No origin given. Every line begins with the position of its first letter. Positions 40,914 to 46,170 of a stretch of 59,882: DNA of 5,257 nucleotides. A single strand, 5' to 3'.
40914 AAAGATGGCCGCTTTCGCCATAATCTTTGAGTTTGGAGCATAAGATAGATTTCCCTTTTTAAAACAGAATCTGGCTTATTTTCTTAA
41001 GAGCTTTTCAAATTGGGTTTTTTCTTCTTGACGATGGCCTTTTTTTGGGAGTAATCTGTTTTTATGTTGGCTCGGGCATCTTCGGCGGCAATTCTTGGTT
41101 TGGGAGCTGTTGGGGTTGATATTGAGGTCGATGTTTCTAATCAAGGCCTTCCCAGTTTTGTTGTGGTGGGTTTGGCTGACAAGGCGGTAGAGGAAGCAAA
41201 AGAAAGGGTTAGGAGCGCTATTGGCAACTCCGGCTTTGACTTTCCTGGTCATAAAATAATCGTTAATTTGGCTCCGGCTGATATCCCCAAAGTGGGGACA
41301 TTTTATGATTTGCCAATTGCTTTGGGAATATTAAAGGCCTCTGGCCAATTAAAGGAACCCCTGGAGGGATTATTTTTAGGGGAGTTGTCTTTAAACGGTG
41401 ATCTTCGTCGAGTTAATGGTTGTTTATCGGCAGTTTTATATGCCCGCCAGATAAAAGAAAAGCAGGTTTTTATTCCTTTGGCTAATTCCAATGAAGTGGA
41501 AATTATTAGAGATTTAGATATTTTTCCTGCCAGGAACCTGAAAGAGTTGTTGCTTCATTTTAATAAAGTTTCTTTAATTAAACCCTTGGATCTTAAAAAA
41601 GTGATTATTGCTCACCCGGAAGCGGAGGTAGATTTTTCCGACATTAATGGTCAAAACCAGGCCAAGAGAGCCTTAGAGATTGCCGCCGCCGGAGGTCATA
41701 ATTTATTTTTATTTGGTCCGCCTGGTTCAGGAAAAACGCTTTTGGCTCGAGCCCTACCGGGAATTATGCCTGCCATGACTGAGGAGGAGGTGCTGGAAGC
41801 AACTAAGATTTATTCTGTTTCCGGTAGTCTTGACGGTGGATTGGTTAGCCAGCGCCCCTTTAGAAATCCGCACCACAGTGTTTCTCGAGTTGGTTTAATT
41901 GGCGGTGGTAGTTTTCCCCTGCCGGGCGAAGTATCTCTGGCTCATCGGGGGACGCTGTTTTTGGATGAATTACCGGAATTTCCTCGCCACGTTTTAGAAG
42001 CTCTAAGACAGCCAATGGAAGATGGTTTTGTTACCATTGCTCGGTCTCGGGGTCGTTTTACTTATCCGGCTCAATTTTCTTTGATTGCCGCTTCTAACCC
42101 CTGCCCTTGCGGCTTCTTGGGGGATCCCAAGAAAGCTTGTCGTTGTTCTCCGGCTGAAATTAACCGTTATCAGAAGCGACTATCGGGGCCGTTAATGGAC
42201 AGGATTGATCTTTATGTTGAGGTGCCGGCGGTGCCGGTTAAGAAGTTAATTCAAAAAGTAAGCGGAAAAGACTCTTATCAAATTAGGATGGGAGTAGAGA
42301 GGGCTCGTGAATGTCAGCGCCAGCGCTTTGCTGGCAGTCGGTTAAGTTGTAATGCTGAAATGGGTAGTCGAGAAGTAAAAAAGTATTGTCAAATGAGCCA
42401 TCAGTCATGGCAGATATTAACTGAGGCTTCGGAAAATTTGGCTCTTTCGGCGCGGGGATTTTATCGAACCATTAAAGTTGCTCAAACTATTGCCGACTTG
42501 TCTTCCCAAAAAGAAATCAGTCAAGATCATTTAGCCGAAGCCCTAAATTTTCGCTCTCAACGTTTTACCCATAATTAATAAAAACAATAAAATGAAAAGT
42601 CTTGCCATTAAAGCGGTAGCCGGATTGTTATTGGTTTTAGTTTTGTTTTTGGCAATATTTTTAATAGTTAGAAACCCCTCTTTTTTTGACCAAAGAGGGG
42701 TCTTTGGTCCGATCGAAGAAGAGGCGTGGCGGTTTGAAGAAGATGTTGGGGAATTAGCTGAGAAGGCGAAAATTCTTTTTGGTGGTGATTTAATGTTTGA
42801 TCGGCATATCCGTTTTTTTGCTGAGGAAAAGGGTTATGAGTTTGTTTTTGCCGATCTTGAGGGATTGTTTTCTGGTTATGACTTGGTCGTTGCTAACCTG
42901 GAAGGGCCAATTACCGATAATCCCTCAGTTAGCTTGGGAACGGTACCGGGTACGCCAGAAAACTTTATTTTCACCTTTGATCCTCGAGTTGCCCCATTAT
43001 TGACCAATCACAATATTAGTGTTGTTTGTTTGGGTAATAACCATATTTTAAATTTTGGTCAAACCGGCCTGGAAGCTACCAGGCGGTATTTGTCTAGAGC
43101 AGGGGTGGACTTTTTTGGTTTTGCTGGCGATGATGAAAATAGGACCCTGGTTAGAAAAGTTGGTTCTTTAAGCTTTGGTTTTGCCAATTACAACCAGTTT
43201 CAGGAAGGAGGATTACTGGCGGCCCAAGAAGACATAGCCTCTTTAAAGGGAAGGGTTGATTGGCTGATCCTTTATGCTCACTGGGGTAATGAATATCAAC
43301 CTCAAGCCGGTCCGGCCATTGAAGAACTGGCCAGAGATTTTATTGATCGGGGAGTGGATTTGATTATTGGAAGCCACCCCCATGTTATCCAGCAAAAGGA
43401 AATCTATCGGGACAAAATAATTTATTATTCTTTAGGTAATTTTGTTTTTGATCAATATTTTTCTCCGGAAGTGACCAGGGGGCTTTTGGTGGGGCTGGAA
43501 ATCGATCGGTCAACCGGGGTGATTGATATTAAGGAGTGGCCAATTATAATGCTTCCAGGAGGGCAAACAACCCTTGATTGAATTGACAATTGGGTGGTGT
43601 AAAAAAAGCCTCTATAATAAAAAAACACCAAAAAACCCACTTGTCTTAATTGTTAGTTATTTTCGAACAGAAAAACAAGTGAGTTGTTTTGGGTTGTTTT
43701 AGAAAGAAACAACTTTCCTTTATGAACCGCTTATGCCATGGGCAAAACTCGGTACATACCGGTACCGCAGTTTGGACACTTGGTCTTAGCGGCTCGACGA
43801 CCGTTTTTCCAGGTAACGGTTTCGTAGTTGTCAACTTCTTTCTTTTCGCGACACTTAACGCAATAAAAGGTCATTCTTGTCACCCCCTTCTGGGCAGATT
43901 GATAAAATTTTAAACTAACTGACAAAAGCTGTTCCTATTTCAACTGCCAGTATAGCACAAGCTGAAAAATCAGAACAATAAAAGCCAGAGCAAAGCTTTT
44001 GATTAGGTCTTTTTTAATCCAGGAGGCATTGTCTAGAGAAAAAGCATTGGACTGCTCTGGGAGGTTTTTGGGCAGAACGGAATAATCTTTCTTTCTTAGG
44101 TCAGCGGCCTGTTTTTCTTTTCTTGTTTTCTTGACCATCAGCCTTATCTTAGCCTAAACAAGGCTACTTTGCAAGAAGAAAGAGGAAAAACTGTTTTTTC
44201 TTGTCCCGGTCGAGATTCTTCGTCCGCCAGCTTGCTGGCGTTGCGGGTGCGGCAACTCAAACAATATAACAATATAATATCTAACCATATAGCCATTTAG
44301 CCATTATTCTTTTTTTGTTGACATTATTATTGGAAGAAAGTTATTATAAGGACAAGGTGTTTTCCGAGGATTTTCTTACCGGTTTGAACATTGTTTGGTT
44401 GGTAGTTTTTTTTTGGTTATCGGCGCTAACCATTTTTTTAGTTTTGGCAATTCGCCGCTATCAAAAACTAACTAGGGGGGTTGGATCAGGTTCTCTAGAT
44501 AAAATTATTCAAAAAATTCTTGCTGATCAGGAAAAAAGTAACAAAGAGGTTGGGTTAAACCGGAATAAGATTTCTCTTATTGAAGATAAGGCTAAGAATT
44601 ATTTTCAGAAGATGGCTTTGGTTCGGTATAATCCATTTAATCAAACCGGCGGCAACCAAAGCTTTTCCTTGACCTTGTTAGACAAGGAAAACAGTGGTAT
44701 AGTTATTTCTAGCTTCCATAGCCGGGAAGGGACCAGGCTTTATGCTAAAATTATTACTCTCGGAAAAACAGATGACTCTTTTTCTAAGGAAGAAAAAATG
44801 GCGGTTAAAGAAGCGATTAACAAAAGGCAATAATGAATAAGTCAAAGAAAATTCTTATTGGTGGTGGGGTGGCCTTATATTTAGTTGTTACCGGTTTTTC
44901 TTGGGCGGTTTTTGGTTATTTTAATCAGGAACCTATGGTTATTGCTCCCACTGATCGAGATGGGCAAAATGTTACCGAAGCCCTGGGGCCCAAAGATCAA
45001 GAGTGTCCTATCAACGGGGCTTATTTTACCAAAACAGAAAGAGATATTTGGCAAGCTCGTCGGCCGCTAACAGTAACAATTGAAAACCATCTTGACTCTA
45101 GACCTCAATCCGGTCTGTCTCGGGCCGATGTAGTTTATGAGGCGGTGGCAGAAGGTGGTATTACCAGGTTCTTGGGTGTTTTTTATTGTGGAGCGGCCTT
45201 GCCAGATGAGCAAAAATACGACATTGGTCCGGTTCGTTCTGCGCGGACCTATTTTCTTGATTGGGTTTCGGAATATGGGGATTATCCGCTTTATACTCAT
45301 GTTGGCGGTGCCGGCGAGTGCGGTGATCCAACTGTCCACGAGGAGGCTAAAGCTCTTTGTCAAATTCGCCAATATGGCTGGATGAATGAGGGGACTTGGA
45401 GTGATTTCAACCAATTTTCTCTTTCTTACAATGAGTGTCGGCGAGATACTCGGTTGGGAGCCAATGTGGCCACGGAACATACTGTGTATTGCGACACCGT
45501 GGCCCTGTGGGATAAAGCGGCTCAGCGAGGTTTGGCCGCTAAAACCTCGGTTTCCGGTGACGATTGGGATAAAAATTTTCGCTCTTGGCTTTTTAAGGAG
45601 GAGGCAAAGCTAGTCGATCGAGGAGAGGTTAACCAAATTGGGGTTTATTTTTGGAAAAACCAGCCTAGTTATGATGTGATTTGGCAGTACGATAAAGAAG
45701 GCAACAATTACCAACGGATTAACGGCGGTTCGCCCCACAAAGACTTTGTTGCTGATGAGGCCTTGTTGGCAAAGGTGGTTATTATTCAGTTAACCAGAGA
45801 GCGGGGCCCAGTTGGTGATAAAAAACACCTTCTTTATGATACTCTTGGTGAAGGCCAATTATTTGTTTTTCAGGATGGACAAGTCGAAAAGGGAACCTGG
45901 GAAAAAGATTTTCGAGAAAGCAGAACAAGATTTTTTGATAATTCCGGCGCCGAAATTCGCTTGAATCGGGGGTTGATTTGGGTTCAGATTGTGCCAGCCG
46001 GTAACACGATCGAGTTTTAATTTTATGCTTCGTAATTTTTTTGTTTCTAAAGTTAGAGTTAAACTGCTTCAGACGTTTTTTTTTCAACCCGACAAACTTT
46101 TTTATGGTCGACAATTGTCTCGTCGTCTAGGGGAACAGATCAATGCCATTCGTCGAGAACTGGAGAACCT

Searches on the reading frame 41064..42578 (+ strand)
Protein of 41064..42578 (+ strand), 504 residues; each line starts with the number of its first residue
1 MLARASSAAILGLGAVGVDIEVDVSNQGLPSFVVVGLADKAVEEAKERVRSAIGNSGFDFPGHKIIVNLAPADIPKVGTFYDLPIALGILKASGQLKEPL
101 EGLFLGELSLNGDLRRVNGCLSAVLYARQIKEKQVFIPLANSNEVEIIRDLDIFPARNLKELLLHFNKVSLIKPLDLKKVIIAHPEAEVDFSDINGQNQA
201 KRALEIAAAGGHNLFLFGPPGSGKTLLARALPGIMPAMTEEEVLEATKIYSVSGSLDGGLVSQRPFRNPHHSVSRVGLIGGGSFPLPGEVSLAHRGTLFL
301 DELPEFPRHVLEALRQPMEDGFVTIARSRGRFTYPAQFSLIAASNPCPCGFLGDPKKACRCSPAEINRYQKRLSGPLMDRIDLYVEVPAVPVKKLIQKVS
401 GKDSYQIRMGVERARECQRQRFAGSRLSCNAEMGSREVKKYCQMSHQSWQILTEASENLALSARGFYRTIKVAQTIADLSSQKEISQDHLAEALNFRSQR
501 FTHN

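Call 33: search_protein_families(library=pfam, proteins=[window:41064-42578:+])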
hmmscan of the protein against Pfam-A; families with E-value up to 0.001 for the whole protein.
window:41064-42578:+ (504 aa): 7 families
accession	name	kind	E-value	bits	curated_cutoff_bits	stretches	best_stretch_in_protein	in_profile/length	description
PF01078.27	Mg_chelatase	-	1.5e-93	312.4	20.3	1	190-394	1-206/207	Magnesium chelatase, subunit ChlI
PF13541.12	ChlI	-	6.5e-43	145.9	27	1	20-141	1-121/121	Subunit ChlI of Mg-chelatase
PF13335.12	Mg_chelatase_C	-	1.4e-27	96.5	26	1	402-497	2-94/94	Magnesium chelatase, subunit ChlI C-terminal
PF07728.20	AAA_5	-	2.6e-07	31.2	22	1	213-348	1-125/139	AAA domain (dynein-related subfamily)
PF00493.29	MCM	-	2.1e-05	24.2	23.3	1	288-384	115-201/224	MCM P-loop domain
PF00158.32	Sigma54_activat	-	8.3e-05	22.8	20.2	0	287-345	86-142/168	Sigma-54 interaction domain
PF05496.18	RuvB_N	-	0.00034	20.9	27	0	192-231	7-53/159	Holliday junction DNA helicase RuvB P-loop domain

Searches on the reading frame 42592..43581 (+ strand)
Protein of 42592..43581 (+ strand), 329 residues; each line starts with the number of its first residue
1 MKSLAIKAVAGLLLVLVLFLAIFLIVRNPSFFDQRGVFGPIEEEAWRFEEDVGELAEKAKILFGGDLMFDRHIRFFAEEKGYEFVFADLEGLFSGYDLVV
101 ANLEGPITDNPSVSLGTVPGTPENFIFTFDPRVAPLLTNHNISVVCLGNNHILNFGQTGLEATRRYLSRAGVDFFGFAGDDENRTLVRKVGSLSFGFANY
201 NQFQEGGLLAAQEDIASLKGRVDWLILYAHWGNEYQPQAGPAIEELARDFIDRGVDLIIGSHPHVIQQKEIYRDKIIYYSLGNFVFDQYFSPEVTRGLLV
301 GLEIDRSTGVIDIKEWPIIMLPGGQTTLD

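Call 33: search_protein_families(library=pfam, proteins=[window:42592-43581:+])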
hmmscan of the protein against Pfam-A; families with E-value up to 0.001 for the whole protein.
window:42592-43581:+ (329 aa): 1 family
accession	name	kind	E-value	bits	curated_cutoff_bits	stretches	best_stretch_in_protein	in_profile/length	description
PF09587.15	PGA_cap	-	5.4e-55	187.1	27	1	60-288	1-255/255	Bacterial capsule synthesis protein PGA_cap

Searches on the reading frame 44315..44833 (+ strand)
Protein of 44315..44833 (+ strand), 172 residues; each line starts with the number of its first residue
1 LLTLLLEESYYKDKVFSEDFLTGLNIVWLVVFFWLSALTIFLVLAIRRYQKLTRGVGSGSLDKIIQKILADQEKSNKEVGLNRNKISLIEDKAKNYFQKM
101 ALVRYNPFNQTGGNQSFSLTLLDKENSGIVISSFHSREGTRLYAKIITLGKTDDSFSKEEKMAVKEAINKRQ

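Call 33: search_protein_families(library=pfam, proteins=[window:44315-44833:+])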
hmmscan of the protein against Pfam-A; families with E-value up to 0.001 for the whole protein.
window:44315-44833:+ (172 aa): 1 family
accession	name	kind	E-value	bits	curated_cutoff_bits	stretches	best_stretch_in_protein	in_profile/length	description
PF14584.11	DUF4446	-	4.2e-37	127.9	27.4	1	22-167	4-149/150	Protein of unknown function (DUF4446)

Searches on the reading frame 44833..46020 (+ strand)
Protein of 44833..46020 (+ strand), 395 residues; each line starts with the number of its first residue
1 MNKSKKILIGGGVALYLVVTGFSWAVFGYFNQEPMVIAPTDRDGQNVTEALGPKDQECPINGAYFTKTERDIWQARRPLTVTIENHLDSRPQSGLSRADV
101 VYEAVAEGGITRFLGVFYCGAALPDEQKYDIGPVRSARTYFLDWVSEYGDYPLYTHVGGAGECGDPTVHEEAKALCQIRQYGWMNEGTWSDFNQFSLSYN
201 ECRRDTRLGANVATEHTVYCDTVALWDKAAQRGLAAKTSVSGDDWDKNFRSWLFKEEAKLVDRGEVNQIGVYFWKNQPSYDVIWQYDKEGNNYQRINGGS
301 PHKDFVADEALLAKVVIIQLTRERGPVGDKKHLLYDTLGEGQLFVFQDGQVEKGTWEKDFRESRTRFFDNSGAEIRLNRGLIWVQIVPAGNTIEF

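Call 33: search_protein_families(library=pfam, proteins=[window:44833-46020:+])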
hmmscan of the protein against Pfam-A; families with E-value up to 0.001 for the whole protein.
window:44833-46020:+ (395 aa): 2 families
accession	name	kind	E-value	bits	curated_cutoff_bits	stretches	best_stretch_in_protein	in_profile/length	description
PF11258.13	DUF3048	-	1e-28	100.8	25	1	74-233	12-146/148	Protein of unknown function (DUF3048) N-terminal domain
PF17479.7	DUF3048_C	-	1.1e-21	77.8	25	1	279-384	10-114/114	Protein of unknown function (DUF3048) C-terminal domain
